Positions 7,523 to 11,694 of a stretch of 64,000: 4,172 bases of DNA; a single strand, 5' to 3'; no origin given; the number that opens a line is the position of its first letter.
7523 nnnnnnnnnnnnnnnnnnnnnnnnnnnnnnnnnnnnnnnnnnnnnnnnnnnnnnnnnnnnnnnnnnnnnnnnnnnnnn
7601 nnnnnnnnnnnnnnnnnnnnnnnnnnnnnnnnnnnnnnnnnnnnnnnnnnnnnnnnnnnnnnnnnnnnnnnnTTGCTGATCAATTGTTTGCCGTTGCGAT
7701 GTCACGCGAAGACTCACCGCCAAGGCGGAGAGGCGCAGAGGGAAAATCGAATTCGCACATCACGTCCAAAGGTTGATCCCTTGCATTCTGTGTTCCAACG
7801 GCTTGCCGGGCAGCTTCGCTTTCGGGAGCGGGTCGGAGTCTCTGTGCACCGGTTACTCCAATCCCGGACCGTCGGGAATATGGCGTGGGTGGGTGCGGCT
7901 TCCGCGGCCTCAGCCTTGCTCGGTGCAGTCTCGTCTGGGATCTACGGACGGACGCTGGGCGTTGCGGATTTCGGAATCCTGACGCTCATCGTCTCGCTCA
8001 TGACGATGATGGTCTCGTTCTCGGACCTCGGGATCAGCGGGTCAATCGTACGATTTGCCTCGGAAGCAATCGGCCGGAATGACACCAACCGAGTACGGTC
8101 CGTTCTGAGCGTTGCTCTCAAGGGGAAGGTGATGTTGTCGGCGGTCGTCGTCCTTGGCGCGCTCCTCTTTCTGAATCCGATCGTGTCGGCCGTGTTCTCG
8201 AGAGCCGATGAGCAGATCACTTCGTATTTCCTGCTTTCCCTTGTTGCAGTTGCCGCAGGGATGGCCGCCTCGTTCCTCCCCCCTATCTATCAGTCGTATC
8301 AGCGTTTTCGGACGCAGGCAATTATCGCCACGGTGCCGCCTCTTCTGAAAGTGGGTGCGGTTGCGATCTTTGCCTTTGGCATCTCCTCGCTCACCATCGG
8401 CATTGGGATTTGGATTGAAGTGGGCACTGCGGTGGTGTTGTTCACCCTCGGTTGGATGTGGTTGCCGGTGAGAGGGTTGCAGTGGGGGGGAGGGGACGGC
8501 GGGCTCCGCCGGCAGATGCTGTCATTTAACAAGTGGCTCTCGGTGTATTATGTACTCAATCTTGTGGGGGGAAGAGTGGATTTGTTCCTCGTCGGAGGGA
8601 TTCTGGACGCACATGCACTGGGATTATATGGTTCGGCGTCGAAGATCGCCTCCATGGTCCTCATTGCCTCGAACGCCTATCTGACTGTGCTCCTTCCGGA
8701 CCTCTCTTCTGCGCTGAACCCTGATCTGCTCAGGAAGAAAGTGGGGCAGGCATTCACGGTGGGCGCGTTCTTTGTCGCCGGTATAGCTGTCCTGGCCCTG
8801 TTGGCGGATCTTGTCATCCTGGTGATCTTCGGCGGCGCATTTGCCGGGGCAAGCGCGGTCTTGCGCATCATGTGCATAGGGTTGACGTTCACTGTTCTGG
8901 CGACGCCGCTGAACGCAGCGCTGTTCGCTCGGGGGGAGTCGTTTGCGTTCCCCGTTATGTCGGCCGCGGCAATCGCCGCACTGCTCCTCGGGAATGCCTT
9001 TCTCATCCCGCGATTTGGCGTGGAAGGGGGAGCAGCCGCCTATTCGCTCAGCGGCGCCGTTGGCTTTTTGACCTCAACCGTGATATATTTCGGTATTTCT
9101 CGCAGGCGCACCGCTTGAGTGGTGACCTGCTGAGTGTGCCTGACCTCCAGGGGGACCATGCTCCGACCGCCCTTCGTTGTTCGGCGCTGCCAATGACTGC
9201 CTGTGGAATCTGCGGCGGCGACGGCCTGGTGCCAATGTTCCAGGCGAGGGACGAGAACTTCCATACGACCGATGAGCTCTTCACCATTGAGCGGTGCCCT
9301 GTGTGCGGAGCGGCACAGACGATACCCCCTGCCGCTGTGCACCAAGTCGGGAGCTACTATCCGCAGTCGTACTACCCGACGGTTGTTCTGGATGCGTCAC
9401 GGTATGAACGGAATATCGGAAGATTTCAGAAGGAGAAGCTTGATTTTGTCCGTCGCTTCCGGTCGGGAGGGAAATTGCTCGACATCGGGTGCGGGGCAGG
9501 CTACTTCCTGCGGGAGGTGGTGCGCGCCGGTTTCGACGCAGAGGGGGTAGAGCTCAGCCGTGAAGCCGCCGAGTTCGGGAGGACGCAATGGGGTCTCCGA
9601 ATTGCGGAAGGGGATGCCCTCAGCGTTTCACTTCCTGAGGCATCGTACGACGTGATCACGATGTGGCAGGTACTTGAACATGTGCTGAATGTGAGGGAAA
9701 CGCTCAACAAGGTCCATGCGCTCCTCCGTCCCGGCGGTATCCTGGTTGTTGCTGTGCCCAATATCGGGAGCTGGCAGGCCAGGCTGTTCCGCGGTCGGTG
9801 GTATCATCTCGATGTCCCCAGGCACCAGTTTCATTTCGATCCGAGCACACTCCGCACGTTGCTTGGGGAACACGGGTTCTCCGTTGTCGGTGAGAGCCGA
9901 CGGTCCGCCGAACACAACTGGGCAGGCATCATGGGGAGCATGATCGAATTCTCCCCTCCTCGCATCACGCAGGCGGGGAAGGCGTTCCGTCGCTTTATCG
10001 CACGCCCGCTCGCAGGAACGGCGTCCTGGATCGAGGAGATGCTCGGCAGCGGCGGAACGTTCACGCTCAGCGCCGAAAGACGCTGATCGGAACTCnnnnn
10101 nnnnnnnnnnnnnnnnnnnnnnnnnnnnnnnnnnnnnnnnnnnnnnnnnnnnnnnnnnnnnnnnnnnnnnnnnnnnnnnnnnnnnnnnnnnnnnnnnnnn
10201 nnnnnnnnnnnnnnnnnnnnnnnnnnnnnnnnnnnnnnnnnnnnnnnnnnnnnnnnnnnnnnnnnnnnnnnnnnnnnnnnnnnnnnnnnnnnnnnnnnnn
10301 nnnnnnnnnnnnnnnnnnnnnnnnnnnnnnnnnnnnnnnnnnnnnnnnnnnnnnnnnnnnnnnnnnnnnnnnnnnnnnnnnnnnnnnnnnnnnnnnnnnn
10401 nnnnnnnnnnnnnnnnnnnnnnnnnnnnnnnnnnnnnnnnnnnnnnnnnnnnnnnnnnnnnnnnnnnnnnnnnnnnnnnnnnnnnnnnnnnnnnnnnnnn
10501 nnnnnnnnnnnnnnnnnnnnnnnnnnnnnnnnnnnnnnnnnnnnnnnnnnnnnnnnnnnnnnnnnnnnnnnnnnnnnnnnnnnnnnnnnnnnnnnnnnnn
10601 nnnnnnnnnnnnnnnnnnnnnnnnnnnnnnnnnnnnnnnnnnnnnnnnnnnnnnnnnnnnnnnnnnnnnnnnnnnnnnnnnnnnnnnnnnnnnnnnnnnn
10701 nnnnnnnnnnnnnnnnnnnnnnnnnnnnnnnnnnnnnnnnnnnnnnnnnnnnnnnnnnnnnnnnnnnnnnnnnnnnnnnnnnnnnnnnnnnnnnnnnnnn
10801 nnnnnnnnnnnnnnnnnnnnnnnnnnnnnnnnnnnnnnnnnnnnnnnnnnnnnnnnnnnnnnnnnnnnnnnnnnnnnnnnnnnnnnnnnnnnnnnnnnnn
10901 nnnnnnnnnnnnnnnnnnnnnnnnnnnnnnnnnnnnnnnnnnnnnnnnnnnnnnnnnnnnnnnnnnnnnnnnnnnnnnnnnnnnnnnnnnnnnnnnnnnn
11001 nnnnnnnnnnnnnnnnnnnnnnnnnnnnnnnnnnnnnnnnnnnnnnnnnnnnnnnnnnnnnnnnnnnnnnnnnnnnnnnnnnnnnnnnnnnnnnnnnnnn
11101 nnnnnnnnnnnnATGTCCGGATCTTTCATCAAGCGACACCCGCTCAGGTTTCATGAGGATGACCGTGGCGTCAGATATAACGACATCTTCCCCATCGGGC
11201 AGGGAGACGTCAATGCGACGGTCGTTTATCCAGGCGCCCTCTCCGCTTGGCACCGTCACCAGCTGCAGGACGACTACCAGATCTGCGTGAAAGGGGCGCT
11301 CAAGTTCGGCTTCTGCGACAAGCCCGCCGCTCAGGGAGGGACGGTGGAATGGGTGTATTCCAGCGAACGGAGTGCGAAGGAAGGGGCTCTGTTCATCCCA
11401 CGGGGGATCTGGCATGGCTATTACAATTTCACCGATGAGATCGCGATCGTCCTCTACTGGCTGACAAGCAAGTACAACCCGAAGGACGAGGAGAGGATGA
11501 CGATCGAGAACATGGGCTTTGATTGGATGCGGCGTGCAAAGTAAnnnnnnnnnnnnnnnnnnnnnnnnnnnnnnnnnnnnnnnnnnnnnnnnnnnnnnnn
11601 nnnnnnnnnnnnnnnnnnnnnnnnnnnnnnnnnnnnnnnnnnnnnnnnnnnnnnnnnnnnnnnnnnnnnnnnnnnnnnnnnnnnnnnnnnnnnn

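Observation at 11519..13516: Single-polypeptide fusion of an RmlD-like 4-ketoreductase with a TylC3-like sugar C-methyltransferase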

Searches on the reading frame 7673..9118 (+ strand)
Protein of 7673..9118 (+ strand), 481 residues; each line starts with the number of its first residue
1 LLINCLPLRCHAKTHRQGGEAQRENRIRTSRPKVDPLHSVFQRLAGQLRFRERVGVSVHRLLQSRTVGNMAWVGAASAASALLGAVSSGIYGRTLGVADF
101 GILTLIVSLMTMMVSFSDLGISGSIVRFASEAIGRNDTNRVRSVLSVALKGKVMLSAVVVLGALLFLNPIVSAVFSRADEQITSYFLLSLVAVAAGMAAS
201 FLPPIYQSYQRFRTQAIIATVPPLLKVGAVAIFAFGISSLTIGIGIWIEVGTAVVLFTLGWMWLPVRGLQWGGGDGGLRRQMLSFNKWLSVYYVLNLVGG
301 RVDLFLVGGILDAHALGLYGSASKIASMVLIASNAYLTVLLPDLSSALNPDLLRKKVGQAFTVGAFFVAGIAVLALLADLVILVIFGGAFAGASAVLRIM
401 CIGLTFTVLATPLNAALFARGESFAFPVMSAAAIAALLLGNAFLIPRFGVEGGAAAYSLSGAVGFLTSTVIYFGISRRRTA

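Call 7: search_protein_families(library=pfam, proteins=[window:7673-9118:+], max_evalue=0.001)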
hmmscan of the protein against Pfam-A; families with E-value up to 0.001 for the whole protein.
window:7673-9118:+ (481 aa): 3 families
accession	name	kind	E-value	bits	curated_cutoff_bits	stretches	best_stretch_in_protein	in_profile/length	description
PF01943.22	Polysacc_synt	-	1.9e-20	73.9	28.2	1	69-346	4-272/274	Polysaccharide biosynthesis protein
PF13440.11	Polysacc_synt_3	-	1.6e-15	57.6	23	1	93-392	4-290/293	Polysaccharide biosynthesis protein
PF03023.19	MurJ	-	0.00058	19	27.4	0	331-467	248-394/451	Lipid II flippase MurJ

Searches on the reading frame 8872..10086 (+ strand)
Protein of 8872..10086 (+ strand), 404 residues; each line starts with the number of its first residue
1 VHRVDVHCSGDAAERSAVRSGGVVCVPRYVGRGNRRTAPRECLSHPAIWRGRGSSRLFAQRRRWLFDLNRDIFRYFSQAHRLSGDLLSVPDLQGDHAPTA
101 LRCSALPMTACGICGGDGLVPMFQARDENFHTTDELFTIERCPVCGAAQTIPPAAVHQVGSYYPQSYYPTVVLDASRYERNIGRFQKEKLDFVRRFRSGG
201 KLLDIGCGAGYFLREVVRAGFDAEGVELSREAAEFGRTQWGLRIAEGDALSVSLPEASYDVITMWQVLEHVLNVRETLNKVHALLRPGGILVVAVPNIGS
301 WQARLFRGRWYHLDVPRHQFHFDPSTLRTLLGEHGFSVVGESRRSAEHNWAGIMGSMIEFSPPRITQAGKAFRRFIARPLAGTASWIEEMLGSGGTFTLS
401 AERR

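Call 7: search_protein_families(library=pfam, proteins=[window:8872-10086:+], max_evalue=0.001)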
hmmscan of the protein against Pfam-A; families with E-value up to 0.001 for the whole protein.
window:8872-10086:+ (404 aa): 7 families
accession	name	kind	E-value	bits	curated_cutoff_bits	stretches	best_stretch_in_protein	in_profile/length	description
PF13489.12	Methyltransf_23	-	1.7e-29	103.1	27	1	186-339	10-162/164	Methyltransferase domain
PF08241.18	Methyltransf_11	-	8.6e-16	58.8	21.2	1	203-293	1-95/95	Methyltransferase domain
PF08242.18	Methyltransf_12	-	3.2e-14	53.9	30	1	203-291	1-98/98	Methyltransferase domain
PF13649.12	Methyltransf_25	-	1.2e-13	52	27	1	203-289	2-97/97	Methyltransferase domain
PF07021.18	MetW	-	8.3e-12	45.6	21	1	195-305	10-119/193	Methionine biosynthesis protein MetW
PF13847.12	Methyltransf_31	-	1.4e-11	44.7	27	1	197-298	2-114/145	Methyltransferase domain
PF02353.26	CMAS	-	7.2e-05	22.7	27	1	186-293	47-164/273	Mycolic acid cyclopropane synthetase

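Call 12: search_protein_families(library=ncbifam, proteins=[window:8872-10086:+], max_evalue=0.001)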
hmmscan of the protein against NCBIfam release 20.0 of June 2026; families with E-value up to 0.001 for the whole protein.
window:8872-10086:+ (404 aa): 17 families
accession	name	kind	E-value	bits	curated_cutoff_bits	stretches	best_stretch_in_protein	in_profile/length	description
TIGR01983.1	UbiG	equivalog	1.6e-12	47.2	102.95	1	198-297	49-155/228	bifunctional 2-polyprenyl-6-hydroxyphenol methylase/3-demethylubiquinol 3-O-methyltransferase UbiG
NF045667.1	MTase_DVU1556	equivalog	4e-12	46.1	155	1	195-293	19-119/213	DVU_1556 family methyltransferase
TIGR02081.1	metW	equivalog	5.1e-10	39.2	189.5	1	195-305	10-119/194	methionine biosynthesis protein MetW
NF043040.1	corrin_prot_MT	hypoth_equivalog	7.6e-10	38.6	180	1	182-294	24-148/216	corrinoid protein-associated methyltransferase CpaM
TIGR04345.1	ovoA_Cterm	equivalog_domain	6.2e-08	32.5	170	1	247-297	123-173/242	putative 4-mercaptohistidine N1-methyltransferase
NF001241.0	PRK00216.1-2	equivalog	3.1e-07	30.3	327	1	195-294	48-148/231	demethylmenaquinone methyltransferase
TIGR02072.1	BioC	equivalog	6.2e-07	29.5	184.95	1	201-295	37-134/244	malonyl-ACP O-methyltransferase BioC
NF041255.1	mycofact_MftM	equivalog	2.7e-06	26.9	200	1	195-296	136-242/289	mycofactocin oligosaccharide methyltransferase MftM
NF047649.1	MTase_UXPK_star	exception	8.1e-06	25.1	460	1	197-294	76-182/283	methyltransferase/UXPK-star double selenoprotein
NF008686.0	PRK11705.1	equivalog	1.2e-05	24.5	400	1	182-310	148-280/383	cyclopropane fatty acyl phospholipid synthase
NF001244.0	PRK00216.1-5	equivalog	1.8e-05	24.1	216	1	198-293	48-153/236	bifunctional demethylmenaquinone methyltransferase/2-methoxy-6-polyprenyl-1,4-benzoquinol methylase UbiE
NF045823.1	PthPhpthDimycoMt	equivalog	2.1e-05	23.8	300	1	204-294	72-167/256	phthiotriol/phenolphthiotriol dimycocerosates methyltransferase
TIGR01934.1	MenG_MenH_UbiE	subfamily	2.9e-05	23.5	158.35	1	198-293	39-141/223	ubiquinone/menaquinone biosynthesis methyltransferase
NF041537.1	ArsM_AhpD_UU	exception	6.9e-05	21.8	510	1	197-294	75-181/345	arsenite methyltransferase/AhpD domain selenoprotein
NF045825.1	FAmtase_mtf2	equivalog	0.00036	19.8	400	1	199-294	59-159/248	fatty-acid O-methyltransferase Mtf2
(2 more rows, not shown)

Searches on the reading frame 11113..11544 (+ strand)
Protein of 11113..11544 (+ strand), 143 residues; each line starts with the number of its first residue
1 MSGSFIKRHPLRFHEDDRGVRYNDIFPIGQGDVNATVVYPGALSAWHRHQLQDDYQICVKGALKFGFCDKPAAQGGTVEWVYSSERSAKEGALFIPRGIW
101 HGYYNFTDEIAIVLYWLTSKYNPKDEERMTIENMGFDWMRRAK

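Call 7: search_protein_families(library=pfam, proteins=[window:11113-11544:+], max_evalue=0.001)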
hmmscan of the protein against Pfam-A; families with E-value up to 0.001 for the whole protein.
window:11113-11544:+ (143 aa): 2 families
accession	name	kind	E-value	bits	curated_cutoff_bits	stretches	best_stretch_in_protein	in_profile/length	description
PF00908.23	dTDP_sugar_isom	-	1.5e-06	28.5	27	1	50-138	63-152/168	dTDP-4-dehydrorhamnose 3,5-epimerase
PF07883.17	Cupin_2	-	1.5e-05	25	27.2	0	38-114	5-67/70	Cupin domain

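Call 12: search_protein_families(library=ncbifam, proteins=[window:11113-11544:+], max_evalue=0.001)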
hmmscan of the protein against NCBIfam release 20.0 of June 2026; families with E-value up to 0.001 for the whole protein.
window:11113-11544:+ (143 aa): 1 family
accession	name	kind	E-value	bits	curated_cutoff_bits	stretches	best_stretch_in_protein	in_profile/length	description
TIGR01221.1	rmlC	equivalog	6.6e-05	22.8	155.75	1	80-138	95-154/176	dTDP-4-dehydrorhamnose 3,5-epimerase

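Call 42: search_solved_structures(query=window:11113-11541:+, max_evalue=10, show_alignments=2)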
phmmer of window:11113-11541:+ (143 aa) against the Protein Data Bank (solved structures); distinct sequences matched with E-value up to 10: 24.
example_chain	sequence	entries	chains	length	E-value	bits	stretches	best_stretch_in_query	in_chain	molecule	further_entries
4hn0_A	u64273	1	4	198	0.00056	23.5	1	10-129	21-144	Putative 3-epimerase in D-allose pathway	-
4hmz_A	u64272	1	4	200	0.00058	23.4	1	10-129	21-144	Putative 3-epimerase in D-allose pathway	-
4yrd_A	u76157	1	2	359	0.0045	20.5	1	9-127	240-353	Capsular polysaccharide synthesis enzyme Cap5F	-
2zkl_A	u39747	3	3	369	0.0049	20.4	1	9-127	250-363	Capsular polysaccharide synthesis enzyme Cap5F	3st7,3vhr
4hn1_A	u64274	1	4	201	0.012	19.2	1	10-129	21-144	Putative 3-epimerase in D-allose pathway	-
9kyn_A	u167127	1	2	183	0.019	18.6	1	89-138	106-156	dTDP-4-dehydrorhamnose 3,5-epimerase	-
1pm7_A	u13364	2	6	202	0.02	18.5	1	29-138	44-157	RFBC | DTDP-4-DEHYDRORHAMNOSE 3,5-EPIMERASE RMLC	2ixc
1ep0_A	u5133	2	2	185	0.044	17.3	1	90-138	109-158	DTDP-6-DEOXY-D-XYLO-4-HEXULOSE 3,5-EPIMERASE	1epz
23eg_A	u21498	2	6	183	0.046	17.3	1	89-138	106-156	dTDP-4-dehydrorhamnose 3,5-epimerase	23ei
23ef_A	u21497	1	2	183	0.046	17.3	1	89-138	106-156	dTDP-4-dehydrorhamnose 3,5-epimerase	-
9uyw_A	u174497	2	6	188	0.049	17.2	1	89-138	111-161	dTDP-4-dehydrorhamnose 3,5-epimerase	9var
1dzr_A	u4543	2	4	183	0.097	16.2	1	79-138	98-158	DTDP-4-DEHYDRORHAMNOSE 3,5-EPIMERASE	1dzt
9j9s_A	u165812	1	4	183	0.22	15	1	88-138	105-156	dTDP-4-dehydrorhamnose 3,5-epimerase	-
9j9u_A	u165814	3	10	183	0.27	14.8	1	89-138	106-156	dTDP-4-dehydrorhamnose 3,5-epimerase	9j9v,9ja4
9j9q_A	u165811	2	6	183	0.28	14.7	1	89-138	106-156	dTDP-4-dehydrorhamnose 3,5-epimerase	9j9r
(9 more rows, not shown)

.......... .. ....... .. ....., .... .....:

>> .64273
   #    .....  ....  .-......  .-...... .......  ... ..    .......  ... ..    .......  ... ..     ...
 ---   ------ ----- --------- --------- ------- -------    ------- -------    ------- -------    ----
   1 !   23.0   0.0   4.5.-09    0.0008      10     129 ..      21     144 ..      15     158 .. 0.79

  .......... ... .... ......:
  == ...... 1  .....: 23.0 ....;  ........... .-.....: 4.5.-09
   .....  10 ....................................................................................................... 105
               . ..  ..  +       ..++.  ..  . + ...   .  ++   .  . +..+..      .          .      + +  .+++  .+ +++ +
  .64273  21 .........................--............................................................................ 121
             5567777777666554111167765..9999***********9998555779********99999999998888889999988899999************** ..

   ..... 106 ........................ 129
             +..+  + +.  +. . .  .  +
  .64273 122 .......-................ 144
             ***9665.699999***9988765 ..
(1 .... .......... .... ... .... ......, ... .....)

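Call 54: find_homologous_proteins(query=window:11113-11541:+, max_evalue=0.001)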
Query window:11113-11541:+ (143 aa): 38 proteins with E <= 0.001 among 44 candidates.
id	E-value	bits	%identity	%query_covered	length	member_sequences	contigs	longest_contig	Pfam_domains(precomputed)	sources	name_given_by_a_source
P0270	1.1e-89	317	91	100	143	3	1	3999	PF07883.18,PF00908.24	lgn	-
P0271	1.8e-83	296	86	100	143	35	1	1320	PF00908.24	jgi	jgi:dTDP-4-dehydrorhamnose 3,5-epimerase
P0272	3.8e-83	295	85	100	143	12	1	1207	PF07883.18,PF00908.24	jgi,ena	-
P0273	1.5e-82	293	83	100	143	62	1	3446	PF07883.18,PF00908.24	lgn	-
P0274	4.3e-82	292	82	100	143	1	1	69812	PF07883.18,PF00908.24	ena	-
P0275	8.1e-82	291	84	100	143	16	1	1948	PF07883.18,PF00908.24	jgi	jgi:dTDP-4-dehydrorhamnose 3,5-epimerase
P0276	1.3e-81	290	86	97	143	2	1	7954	PF07883.18,PF00908.24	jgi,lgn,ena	-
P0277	5.7e-81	288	83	100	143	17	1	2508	-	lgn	-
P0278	8.8e-80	284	82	97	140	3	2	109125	PF07883.18,PF00190.29,PF00908.24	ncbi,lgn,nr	ncbi:MAG: cupin domain-containing protein [Candidatus Omnitrophica bacterium]|nr:cupin domain-contai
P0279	1.3e-79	284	81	100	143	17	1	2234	PF07883.18,PF00908.24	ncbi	-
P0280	3.3e-79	283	82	100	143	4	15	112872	-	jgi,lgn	jgi:dTDP-4-dehydrorhamnose 3,5-epimerase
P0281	4.1e-79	282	80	100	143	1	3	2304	PF07883.18,PF00908.24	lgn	-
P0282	7.3e-79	281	79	100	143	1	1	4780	PF07883.18,PF00908.24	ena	-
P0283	8.4e-79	281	80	100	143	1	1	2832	PF00908.24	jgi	jgi:dTDP-4-dehydrorhamnose 3,5-epimerase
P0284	1.4e-78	280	80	100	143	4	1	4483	PF00908.24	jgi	-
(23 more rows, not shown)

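Call 63: predict_structure(alignment_id=A2)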
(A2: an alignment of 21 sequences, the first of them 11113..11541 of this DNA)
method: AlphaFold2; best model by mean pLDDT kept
length: 143 residues; sequences in the alignment: 21
mean_pLDDT: 84.2   pTM: 0.77
mean pLDDT of the five models: 84.2, 81.4, 81.3, 73.7, 63.2
residues with pLDDT >= 90: 64; 70-90: 64; 50-70: 11; < 50: 4
segments of 3 or more residues with pLDDT < 50: 141-143
pLDDT, mean of each block of 10 residues (from residue 1): 69 72 78 90 85 93 93 91 86 93 92 91 86 72 42
secondary structure, 60 per line:
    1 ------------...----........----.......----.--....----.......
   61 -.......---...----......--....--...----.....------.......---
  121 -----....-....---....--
elements in order: E13-15 E20-27 E32-38 E46-49 E54-60 E62-68 E79-84 H87-90 E93-95 E100-104 E111-117 E126-129 H131-134 H138-141

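Call 65: fold_search(model_id=the predicted structure, library=pdb)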
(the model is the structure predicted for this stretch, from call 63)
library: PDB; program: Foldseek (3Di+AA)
matches with E <= 10: 1561; with E <= 0.001: 617
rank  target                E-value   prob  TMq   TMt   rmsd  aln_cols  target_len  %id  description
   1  4yrd_B                4.2e-09  1.00  0.67  0.29   2.8       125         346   21  Crystal structure of CapF with inhibitor 3-isopropenyl-tropolone (released 2015-10-21)
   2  4yrd_A                4.9e-09  1.00  0.67  0.30   3.2       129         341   22  Crystal structure of CapF with inhibitor 3-isopropenyl-tropolone (released 2015-10-21)
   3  3st7                  9.4e-09  1.00  0.69  0.29   3.0       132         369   21  Crystal Structure of capsular polysaccharide assembling protein CapF from staphylococcus aureus (released 2012-02-15)
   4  3vhr                  1.2e-08  1.00  0.67  0.30   2.8       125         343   22  Crystal Structure of capsular polysaccharide assembling protein CapF from Staphylococcus aureus in space group C2221 (released 2012-02-15)
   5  2zkl                  2.4e-08  1.00  0.68  0.28   2.6       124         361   21  Crystal Structure of capsular polysaccharide assembling protein CapF from staphylococcus aureus (released 2009-03-31)
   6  4qm9_A                2.6e-08  1.00  0.68  0.63   2.3       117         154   14  Crystal Structure of a Putative Cysteine Dioxygenase From Bacillus subtilis with Cys-bound (released 2014-11-19)
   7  3eqe_A                6.6e-08  1.00  0.67  0.61   2.4       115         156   15  Crystal structure of the YubC protein from Bacillus subtilis. Northeast Structural Genomics Consortium target SR112. (released 2008-10-14)
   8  3eqe_B                1.7e-07  1.00  0.66  0.61   2.6       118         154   15  Crystal structure of the YubC protein from Bacillus subtilis. Northeast Structural Genomics Consortium target SR112. (released 2008-10-14)
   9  2c0z                  3.5e-07  1.00  0.63  0.46  12.0       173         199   20  The 1.6 A resolution crystal structure of NovW: a 4-keto-6-deoxy sugar epimerase from the novobiocin biosynthetic gene c (released 2006-01-25)
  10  4qm9_B                3.9e-07  1.00  0.65  0.61   2.7       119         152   17  Crystal Structure of a Putative Cysteine Dioxygenase From Bacillus subtilis with Cys-bound (released 2014-11-19)
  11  2ete_A                4.3e-07  1.00  0.59  0.43   2.6       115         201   16  Recombinant oxalate oxidase in complex with glycolate (released 2005-11-22)
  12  8awn                  5.7e-07  1.00  0.56  0.71   3.6       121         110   20  Crystal structure of a manganese-containing cupin (tm1459) from Thermotoga maritima, variant C106Q (released 2023-03-08)
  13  5vg3_B                6.7e-07  1.00  0.66  0.27   6.0       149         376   13  Structure of Oxalate Decarboxylase from Bacillus subtilis at pH 4.6 (released 2017-10-18)
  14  4uxa_A                7.0e-07  1.00  0.57  0.62   4.2       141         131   21  Improved variant of (R)-selective manganese-dependent hydroxynitrile lyase from bacteria (released 2015-01-21)
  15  1fi2                  7.4e-07  1.00  0.59  0.43   2.6       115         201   16  CRYSTAL STRUCTURE OF GERMIN (OXALATE OXIDASE) (released 2001-05-01)
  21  4hn0_D                1.3e-06  1.00  0.62  0.46  10.2       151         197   24  Crystal Structure of ChmJ, a 3'-monoepimerase apoenzyme from Streptomyces bikiniensis (released 2012-11-21)
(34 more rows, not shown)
